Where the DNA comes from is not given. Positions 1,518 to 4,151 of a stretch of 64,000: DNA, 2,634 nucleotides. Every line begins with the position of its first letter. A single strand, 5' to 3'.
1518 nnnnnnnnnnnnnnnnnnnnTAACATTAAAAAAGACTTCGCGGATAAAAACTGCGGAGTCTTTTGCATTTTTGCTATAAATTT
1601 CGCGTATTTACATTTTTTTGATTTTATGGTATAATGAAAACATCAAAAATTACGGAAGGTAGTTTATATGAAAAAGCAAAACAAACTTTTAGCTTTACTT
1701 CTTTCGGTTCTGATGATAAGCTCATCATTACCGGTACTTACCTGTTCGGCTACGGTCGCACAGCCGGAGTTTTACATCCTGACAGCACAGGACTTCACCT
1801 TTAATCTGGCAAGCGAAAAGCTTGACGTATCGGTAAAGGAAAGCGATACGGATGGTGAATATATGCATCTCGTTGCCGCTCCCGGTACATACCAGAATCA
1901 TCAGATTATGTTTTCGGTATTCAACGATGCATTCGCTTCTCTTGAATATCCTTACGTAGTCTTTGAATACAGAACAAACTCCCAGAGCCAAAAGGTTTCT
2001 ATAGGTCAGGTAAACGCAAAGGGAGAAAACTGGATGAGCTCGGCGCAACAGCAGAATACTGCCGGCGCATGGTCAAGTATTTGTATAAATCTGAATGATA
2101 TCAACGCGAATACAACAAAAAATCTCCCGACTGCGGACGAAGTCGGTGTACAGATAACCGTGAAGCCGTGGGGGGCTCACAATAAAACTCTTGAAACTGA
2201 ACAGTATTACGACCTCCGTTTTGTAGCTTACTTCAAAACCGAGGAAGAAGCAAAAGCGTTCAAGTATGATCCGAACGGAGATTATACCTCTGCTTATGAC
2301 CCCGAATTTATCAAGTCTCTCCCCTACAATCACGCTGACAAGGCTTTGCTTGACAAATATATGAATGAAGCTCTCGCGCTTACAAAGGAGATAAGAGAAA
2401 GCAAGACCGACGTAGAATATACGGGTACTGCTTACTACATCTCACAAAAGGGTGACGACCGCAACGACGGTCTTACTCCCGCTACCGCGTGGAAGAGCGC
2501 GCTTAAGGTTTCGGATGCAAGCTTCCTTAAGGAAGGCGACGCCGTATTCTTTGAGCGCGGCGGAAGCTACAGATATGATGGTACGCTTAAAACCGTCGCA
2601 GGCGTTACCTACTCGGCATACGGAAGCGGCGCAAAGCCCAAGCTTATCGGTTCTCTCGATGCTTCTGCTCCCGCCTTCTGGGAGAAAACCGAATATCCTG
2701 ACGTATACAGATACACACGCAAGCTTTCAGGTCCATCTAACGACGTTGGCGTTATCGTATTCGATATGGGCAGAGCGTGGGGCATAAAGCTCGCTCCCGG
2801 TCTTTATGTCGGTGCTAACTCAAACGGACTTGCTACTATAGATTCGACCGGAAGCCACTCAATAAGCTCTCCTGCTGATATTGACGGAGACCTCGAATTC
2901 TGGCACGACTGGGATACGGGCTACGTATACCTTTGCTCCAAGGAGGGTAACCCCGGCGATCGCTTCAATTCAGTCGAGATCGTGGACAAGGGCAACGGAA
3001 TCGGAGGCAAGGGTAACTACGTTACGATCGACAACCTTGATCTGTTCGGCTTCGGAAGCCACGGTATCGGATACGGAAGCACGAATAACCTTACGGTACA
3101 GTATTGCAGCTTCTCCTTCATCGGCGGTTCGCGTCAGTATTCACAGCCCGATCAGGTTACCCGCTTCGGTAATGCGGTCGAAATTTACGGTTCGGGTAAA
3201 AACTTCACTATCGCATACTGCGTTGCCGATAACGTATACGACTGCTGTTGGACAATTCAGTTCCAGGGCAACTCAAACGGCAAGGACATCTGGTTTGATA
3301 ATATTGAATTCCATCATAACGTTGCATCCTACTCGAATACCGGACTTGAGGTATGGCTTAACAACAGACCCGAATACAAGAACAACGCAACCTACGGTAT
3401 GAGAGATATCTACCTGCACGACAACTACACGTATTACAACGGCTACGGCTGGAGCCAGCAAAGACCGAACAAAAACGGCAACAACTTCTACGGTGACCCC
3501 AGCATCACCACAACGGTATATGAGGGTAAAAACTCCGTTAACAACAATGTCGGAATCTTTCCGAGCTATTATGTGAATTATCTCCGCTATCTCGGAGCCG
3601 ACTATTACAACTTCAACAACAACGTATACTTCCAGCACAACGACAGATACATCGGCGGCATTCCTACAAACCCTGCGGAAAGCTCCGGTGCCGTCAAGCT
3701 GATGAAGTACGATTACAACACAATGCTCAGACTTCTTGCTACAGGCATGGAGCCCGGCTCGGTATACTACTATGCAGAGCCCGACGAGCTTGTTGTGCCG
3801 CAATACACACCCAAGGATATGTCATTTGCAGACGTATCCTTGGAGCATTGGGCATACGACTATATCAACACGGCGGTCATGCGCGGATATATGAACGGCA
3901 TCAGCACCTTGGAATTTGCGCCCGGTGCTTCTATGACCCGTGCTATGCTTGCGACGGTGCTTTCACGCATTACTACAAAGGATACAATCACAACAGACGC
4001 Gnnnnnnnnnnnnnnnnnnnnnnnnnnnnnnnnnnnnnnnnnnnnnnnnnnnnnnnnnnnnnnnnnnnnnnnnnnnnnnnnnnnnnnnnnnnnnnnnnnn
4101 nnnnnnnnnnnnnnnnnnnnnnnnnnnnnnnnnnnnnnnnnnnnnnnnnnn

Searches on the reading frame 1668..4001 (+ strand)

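Call 50: search_protein_families(library=pfam, proteins=[window:1668-4001:+], max_evalue=1)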
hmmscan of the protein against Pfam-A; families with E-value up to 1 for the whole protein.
window:1668-4001:+ (778 aa): 1 family
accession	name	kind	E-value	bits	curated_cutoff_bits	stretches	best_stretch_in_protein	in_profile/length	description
PF00395.25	SLH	-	1.8e-06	28.3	20.8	1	719-759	1-41/44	S-layer homology domain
